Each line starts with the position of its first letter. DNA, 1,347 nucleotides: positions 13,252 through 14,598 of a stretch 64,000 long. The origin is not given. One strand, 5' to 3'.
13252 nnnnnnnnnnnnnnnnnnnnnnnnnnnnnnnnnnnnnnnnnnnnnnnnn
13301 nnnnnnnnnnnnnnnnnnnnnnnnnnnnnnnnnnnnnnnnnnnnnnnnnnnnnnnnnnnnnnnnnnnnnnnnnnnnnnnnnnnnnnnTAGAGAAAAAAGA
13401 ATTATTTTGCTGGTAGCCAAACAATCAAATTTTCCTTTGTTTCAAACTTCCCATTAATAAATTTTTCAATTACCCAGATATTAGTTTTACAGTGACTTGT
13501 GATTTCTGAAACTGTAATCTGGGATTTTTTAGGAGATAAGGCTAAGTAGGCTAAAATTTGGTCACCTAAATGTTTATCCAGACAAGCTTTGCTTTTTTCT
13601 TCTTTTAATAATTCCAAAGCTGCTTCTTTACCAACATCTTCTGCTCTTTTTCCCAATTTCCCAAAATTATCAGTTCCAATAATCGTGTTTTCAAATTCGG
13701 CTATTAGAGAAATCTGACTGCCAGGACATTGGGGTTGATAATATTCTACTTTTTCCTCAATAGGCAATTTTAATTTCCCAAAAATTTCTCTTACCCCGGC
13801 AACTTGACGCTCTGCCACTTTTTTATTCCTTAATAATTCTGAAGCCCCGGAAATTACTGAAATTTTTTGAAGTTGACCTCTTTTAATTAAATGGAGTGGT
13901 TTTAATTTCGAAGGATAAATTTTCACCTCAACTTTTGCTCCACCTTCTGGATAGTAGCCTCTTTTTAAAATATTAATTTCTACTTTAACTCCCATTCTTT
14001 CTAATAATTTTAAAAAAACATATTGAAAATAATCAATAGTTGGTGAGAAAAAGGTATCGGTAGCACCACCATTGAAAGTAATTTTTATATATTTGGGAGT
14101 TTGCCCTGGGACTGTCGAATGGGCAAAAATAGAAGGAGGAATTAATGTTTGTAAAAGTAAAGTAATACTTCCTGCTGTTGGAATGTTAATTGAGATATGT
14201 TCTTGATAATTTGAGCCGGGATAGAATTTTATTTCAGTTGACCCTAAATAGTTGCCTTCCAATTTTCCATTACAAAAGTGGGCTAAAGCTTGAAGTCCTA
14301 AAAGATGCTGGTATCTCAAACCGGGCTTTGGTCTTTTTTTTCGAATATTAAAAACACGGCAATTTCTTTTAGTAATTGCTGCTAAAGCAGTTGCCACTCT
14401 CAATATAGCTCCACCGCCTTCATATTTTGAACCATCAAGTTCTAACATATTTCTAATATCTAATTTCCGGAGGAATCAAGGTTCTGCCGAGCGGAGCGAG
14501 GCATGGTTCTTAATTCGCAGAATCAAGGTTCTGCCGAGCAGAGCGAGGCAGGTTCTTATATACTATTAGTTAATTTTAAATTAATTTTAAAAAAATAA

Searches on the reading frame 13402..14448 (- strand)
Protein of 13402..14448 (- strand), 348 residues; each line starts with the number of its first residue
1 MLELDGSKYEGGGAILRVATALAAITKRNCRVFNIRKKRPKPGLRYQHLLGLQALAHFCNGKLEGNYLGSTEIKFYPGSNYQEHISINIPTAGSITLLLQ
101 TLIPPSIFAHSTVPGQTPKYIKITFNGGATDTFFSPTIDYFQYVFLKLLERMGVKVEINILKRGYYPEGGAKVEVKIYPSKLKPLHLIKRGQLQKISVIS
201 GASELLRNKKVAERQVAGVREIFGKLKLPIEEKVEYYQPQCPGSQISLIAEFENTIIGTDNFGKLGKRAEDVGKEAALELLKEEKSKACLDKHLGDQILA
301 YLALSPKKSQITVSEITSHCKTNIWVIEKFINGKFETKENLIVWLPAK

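Call 62: search_protein_families(library=pfam, proteins=[window:13402-14448:-], max_evalue=0.0001)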
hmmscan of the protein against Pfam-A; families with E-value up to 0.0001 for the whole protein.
window:13402-14448:- (348 aa): 2 families
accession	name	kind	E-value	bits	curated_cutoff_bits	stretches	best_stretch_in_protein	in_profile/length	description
PF01137.26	RTC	-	4.4e-73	245.6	27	1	10-336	3-220/221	RNA 3'-terminal phosphate cyclase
PF05189.18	RTC_insert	-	8.9e-19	68.2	23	1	189-283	2-100/102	RNA 3'-terminal phosphate cyclase (RTC), insert domain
